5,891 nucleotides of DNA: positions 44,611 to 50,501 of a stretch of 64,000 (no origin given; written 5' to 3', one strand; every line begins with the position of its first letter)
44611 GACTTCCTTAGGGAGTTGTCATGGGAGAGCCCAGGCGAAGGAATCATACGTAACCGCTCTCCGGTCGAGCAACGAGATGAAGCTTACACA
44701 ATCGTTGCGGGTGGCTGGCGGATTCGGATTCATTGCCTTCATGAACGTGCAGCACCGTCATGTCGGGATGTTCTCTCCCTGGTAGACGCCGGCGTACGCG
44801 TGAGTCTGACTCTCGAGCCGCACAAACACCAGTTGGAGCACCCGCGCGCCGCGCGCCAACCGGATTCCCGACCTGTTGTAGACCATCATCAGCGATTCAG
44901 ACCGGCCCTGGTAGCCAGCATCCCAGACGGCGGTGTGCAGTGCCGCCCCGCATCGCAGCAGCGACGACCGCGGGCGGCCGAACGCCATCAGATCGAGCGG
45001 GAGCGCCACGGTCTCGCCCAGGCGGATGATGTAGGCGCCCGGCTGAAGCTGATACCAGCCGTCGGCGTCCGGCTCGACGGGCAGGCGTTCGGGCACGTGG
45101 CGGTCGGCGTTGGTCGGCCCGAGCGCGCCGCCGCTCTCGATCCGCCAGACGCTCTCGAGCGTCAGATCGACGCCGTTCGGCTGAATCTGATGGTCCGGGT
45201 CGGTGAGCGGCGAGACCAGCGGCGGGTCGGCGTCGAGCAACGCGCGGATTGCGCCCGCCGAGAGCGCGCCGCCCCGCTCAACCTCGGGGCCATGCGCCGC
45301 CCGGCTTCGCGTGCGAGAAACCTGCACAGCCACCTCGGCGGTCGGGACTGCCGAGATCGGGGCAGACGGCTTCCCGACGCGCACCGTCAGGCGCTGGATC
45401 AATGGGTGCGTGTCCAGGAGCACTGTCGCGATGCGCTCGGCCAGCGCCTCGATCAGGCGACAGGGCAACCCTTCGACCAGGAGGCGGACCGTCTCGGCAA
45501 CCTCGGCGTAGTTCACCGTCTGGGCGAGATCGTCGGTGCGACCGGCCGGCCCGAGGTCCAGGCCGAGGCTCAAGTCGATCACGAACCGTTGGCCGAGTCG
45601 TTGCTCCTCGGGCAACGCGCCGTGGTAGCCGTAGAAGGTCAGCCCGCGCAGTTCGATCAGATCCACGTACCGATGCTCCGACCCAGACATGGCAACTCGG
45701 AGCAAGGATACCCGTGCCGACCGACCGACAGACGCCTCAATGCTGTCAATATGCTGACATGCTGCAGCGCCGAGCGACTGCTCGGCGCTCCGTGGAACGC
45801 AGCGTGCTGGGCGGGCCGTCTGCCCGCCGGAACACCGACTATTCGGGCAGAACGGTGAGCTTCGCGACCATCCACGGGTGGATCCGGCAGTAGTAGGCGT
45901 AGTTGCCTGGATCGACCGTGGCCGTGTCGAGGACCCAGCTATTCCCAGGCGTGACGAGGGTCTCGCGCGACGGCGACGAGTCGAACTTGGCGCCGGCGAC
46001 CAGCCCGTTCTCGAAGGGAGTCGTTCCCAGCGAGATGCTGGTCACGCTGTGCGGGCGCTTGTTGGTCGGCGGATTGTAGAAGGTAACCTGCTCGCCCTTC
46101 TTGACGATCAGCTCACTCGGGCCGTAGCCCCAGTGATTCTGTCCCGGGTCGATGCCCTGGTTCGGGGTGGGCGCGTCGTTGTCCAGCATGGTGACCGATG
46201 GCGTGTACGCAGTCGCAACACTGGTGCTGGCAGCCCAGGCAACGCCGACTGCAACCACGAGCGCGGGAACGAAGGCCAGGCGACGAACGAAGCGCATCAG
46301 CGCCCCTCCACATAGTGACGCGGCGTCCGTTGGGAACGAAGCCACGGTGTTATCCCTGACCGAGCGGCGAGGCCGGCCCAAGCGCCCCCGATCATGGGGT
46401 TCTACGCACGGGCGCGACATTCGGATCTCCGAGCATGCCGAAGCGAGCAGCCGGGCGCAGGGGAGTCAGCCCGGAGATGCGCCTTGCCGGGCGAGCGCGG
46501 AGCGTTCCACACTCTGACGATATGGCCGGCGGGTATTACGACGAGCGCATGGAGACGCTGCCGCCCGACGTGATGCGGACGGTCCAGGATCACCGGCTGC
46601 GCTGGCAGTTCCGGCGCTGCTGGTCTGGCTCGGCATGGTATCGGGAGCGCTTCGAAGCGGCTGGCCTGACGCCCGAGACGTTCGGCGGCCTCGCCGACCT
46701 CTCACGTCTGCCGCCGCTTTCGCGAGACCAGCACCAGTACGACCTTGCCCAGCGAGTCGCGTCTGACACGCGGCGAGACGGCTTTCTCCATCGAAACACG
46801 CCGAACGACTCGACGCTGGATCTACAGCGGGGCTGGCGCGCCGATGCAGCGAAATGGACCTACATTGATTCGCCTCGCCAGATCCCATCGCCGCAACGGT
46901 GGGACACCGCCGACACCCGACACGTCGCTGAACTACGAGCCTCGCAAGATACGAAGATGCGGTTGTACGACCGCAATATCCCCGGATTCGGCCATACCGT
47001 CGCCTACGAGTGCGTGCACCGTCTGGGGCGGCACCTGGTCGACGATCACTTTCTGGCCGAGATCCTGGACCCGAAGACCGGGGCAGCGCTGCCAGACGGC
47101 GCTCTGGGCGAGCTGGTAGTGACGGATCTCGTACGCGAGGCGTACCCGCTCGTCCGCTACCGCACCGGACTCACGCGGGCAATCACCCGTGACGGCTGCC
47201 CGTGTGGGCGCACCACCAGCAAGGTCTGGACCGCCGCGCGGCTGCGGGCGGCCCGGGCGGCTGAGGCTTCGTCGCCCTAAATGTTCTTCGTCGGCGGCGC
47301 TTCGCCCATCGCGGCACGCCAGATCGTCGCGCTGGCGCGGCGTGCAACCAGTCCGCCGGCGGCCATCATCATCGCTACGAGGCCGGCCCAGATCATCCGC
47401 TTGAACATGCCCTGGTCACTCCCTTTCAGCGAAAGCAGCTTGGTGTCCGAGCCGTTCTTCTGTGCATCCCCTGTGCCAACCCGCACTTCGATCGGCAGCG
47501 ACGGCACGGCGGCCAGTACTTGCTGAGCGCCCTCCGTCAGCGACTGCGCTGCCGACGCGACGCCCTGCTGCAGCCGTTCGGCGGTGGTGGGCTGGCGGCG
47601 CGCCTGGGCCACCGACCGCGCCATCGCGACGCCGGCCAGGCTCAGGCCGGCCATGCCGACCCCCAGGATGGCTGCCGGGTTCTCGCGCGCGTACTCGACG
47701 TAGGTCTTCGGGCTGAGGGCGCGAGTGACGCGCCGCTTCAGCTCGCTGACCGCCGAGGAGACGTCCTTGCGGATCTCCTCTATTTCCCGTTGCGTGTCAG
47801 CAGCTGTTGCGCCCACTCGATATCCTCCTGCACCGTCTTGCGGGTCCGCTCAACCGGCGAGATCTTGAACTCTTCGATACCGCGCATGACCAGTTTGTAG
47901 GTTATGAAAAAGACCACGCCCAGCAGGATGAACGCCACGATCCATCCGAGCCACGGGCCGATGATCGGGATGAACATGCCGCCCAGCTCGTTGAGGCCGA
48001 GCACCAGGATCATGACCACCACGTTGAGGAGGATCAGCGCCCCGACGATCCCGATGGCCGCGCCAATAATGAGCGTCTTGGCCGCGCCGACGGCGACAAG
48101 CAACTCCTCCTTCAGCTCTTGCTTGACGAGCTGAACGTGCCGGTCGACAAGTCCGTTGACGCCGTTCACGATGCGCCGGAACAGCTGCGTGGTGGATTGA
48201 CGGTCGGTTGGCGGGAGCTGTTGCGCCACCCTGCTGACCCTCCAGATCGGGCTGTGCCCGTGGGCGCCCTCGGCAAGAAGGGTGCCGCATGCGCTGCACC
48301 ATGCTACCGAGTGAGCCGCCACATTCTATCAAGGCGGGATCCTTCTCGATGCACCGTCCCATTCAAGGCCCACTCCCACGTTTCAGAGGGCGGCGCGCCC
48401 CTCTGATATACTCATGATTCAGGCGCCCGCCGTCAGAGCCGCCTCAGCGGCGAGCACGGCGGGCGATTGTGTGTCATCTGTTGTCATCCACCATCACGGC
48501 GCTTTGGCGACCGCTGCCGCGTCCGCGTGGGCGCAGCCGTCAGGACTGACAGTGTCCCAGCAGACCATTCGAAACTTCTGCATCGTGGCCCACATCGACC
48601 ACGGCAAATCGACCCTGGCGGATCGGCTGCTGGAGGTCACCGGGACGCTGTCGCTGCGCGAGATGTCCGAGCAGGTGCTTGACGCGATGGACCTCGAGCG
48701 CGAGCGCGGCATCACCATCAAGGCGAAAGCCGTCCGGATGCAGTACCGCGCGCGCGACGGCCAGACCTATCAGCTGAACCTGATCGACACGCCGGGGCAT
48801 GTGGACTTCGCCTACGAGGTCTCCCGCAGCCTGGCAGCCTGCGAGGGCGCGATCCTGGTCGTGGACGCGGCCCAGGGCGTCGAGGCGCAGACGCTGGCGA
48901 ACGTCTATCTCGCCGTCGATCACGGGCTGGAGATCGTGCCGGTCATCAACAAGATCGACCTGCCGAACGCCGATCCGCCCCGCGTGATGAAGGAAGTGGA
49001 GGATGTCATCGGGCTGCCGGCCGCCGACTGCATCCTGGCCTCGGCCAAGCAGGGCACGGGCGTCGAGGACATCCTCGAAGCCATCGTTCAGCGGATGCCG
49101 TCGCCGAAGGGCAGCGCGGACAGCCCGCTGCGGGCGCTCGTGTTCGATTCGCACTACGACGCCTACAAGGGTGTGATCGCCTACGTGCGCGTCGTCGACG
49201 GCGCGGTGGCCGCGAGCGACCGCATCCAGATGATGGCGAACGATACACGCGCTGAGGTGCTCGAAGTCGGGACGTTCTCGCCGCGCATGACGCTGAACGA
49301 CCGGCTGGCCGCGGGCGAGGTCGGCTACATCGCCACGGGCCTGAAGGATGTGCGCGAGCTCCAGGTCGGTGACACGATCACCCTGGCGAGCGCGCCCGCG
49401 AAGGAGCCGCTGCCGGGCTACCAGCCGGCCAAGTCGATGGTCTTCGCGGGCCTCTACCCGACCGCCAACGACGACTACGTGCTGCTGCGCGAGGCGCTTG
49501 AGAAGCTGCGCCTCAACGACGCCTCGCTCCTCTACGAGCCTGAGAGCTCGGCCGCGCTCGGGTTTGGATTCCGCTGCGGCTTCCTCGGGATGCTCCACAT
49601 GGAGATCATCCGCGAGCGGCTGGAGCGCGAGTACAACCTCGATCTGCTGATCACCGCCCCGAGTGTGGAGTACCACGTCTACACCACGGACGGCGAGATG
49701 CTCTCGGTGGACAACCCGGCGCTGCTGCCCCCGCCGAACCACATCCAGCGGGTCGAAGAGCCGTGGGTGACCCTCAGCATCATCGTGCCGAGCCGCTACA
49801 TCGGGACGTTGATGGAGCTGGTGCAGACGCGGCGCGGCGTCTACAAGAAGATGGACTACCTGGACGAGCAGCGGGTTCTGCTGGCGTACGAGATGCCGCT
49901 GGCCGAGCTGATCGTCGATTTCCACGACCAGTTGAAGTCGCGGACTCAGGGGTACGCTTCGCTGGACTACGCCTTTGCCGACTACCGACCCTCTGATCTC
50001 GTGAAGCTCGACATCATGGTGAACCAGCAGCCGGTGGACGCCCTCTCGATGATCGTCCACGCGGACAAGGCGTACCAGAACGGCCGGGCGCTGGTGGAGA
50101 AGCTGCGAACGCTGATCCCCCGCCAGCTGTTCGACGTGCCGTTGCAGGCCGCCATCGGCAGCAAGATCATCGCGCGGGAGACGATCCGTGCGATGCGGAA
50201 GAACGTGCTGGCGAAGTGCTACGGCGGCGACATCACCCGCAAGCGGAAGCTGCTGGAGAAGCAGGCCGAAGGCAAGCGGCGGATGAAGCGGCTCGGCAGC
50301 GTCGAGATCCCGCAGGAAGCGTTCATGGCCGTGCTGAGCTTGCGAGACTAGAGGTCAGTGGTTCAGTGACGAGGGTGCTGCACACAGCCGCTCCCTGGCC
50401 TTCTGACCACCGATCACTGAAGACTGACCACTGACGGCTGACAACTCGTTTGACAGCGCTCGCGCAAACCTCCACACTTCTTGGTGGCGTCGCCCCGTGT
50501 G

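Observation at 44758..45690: FolB-dUTPase fusion: candidate for the missing dihydroneopterin-triphosphate pyrophosphatase in folate synthesis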

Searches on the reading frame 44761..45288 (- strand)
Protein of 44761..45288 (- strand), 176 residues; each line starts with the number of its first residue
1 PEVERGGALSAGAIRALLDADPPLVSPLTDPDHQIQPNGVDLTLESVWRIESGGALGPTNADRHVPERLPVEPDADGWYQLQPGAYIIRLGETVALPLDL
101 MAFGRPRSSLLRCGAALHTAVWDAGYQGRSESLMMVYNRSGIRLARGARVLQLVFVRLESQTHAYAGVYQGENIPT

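Call 16: search_solved_structures(query=window:44761-45288:-, max_evalue=0.01, show_alignments=4)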
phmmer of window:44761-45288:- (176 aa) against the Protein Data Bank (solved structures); distinct sequences matched with E-value up to 0.01: 25.
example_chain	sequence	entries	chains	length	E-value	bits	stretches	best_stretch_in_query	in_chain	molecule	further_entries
9w59_A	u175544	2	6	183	1.9e-49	171.2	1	8-173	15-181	Probable deoxyuridine 5'-triphosphate nucleotidohydrolase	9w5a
4xjc_A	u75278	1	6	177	1.3e-09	41.5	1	24-170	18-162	Deoxycytidine triphosphate deaminase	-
9ln0_A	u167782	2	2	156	2.5e-08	37.3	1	72-172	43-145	dCTP deaminase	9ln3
8y1w_A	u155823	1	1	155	2.2e-07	34.2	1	75-172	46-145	dCTP deaminase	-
2r9q_A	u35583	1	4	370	4.1e-06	30.1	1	6-113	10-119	2'-deoxycytidine 5'-triphosphate deaminase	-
2yzj_A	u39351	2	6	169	5.3e-05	26.4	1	86-171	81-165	167aa long hypothetical dUTPase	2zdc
4a6a_A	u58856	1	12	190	6.5e-05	26.2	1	27-168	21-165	DEOXYCYTIDINE TRIPHOSPHATE DEAMINASE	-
2qxx_A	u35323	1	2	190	0.00012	25.3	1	27-168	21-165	Deoxycytidine triphosphate deaminase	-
8xhm_A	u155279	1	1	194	0.00035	23.8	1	81-159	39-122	Deoxyuridine 5'-triphosphate nucleotidohydrolase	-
7pwx_HHH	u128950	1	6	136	0.00035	23.8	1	80-159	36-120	Deoxyuridine 5'-triphosphate nucleotidohydrolase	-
3i93_A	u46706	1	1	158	0.00048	23.3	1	80-159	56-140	Deoxyuridine 5'-triphosphate nucleotidohydrolase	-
1mq7_A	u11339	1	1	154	0.00048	23.3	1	80-159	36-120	DEOXYURIDINE 5'-TRIPHOSPHATE NUCLEOTIDOHYDROLASE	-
5ect_A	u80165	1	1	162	0.00049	23.3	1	80-159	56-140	Deoxyuridine 5'-triphosphate nucleotidohydrolase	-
8cga_A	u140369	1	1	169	0.00058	23.1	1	80-159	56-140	Deoxyuridine 5'-triphosphate nucleotidohydrolase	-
1sjn_A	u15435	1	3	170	0.0006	23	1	80-159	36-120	Deoxyuridine 5'-triphosphate nucleotidohydrolase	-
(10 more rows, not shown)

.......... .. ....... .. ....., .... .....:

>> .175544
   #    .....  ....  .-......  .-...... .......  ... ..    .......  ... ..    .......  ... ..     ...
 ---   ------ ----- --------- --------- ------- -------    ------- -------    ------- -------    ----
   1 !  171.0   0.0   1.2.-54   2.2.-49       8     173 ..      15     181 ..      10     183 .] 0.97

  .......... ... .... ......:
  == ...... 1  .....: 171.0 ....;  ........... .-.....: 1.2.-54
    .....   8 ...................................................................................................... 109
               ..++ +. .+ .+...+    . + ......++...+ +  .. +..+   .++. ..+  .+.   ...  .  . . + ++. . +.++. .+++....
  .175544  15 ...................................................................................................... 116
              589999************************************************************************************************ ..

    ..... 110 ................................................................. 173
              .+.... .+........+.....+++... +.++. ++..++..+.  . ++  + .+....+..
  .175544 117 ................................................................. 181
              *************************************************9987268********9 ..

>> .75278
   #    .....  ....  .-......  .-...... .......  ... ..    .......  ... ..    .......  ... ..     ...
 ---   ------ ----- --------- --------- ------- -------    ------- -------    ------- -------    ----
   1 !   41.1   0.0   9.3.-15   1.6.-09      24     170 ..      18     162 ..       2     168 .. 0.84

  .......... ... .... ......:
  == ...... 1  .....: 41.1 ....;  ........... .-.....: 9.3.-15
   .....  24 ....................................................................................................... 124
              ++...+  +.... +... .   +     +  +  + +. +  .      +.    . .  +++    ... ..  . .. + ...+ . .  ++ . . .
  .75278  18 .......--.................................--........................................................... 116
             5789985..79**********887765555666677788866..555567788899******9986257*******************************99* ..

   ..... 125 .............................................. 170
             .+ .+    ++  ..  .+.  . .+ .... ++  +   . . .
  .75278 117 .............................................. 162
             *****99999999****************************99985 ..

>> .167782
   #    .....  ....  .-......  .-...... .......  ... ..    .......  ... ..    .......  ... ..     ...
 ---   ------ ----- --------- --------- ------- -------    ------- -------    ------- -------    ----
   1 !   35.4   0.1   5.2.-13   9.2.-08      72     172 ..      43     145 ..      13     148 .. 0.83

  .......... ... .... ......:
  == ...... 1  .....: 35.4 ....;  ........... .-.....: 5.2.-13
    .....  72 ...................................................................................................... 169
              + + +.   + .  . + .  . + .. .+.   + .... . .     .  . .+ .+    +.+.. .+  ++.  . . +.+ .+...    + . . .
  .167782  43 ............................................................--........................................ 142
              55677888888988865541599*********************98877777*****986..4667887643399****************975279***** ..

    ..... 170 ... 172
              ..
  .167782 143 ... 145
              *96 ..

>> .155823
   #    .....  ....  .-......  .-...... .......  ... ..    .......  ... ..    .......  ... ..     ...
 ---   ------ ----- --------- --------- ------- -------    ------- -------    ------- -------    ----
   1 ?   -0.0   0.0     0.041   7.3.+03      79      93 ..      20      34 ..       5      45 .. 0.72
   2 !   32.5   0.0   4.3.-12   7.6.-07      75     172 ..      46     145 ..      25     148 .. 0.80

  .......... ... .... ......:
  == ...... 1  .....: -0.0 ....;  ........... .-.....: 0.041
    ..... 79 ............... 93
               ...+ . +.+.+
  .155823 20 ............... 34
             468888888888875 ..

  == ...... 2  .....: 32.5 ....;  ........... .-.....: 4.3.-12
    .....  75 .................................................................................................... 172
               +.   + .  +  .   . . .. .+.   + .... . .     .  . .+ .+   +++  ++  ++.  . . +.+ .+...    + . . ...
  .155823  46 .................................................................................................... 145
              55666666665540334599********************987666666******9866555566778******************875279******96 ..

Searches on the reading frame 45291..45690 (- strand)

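Call 15: search_solved_structures(query=window:45291-45690:-, max_evalue=0.001, show_alignments=2)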
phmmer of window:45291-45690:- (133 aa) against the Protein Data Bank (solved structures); distinct sequences matched with E-value up to 0.001: 15.
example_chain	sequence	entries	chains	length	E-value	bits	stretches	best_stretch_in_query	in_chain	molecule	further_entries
5f3m_A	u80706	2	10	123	3e-28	101.5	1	9-128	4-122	7,8-dihydroneopterin aldolase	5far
8su7_A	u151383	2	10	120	4.5e-28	100.9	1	10-128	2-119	7,8-dihydroneopterin aldolase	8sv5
1dhn_A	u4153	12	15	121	1.1e-23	86.7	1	10-113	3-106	7,8-DIHYDRONEOPTERIN ALDOLASE | Dihydroneopterin aldolase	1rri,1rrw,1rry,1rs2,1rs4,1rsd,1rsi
1sql_A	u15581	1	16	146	2.9e-21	78.9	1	7-129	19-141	dihydroneopterin aldolase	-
1z9w_A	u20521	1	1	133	4.6e-21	78.3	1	9-128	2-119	Dihydroneopterin aldolase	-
9b2e_A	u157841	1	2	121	4.7e-21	78.2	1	9-128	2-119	7,8-dihydroneopterin aldolase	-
1nbu_A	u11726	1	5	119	7.9e-21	77.5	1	9-128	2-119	Probable dihydroneopterin aldolase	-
1nbu_B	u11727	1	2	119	8e-21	77.5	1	9-128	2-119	Probable dihydroneopterin aldolase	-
1nbu_C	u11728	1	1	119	8e-21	77.5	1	9-128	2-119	Probable dihydroneopterin aldolase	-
2cg8_A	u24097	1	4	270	1.4e-13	54.1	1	10-130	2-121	DIHYDRONEOPTERIN ALDOLASE 6-HYDROXYMETHYL-7,8-DIHYDROPTERIN SYNTHASE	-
2o90_A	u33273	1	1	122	9.6e-11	44.9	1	11-115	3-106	Dihydroneopterin aldolase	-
3o1k_A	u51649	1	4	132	7.2e-10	42.1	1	22-118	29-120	Dihydroneopterin aldolase FolB, putative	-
3r2e_A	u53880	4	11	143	1.9e-07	34.3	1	9-114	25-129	Dihydroneopterin aldolase | 7,8-dihydroneopterin aldolase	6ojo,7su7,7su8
7su6_A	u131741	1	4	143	6.6e-07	32.6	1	9-111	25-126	7,8-dihydroneopterin aldolase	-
7su4_A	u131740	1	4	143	7e-07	32.5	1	9-114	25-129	7,8-dihydroneopterin aldolase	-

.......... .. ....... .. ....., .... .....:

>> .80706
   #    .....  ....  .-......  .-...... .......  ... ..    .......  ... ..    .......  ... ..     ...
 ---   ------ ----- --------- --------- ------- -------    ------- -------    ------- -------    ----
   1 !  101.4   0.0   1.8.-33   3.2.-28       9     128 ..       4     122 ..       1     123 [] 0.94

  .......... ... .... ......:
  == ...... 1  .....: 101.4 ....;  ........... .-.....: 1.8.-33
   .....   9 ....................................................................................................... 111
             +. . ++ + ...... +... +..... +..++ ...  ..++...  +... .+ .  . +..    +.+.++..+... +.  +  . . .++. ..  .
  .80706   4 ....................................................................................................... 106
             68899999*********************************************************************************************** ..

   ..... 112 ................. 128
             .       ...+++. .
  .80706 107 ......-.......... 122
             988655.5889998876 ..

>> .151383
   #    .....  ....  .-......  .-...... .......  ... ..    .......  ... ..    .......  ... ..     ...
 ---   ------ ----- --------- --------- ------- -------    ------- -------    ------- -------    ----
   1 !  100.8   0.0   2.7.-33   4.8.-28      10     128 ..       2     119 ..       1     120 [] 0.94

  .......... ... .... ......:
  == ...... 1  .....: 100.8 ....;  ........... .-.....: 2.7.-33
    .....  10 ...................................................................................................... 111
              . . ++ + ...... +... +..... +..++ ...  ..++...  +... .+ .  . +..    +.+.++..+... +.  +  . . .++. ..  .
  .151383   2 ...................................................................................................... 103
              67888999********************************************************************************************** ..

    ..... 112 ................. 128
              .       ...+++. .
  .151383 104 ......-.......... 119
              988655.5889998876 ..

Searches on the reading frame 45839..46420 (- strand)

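Call 7: search_protein_families(library=pfam, proteins=[window:45839-46420:-], max_evalue=0.001)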
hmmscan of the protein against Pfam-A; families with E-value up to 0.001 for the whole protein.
window:45839-46420:- (193 aa): 2 families
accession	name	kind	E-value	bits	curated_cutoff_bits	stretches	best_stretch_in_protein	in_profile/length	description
PF00127.26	Copper-bind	-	4.7e-07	30.6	21.2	1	95-190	10-98/99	Copper binding proteins, plastocyanin/azurin family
PF13473.12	Cupredoxin_1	-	7e-07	29.7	27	1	73-190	20-104/104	Cupredoxin-like domain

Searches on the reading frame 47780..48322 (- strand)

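Call 39: search_protein_families(library=pfam, proteins=[window:47780-48322:-], max_evalue=0.0001)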
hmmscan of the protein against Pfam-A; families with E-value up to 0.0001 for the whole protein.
window:47780-48322:- (180 aa): 1 family
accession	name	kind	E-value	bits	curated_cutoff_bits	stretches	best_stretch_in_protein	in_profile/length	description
PF07332.16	Phage_holin_3_6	-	2e-14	54.1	28.4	1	46-171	2-115/116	Putative Actinobacterial Holin-X, holin superfamily III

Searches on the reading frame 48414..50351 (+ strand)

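Call 7: search_protein_families(library=pfam, proteins=[window:48414-50351:+], max_evalue=0.001)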
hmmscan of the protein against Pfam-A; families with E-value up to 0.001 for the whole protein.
window:48414-50351:+ (645 aa): 6 families
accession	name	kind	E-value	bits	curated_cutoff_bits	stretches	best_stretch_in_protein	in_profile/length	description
PF00009.33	GTP_EFTU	-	4.8e-57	193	26.5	1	51-230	2-188/188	Elongation factor Tu GTP binding domain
PF06421.17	LepA_C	-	8.9e-51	171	29.7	1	536-642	1-107/107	GTP-binding protein LepA C-terminus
PF00679.30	EFG_C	-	2.8e-24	85.4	27.9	1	447-533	2-87/89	Elongation factor G C-terminus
PF03144.31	GTP_EFTU_D2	-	2.5e-10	41.1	30.3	1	253-323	1-73/73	Elongation factor Tu domain 2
PF00071.28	Ras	-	0.00031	20.8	21.6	1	100-228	30-160/162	Ras family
PF22042.2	EF-G_D2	-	0.00064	20.2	27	0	238-278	1-39/84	Elongation factor G domain 2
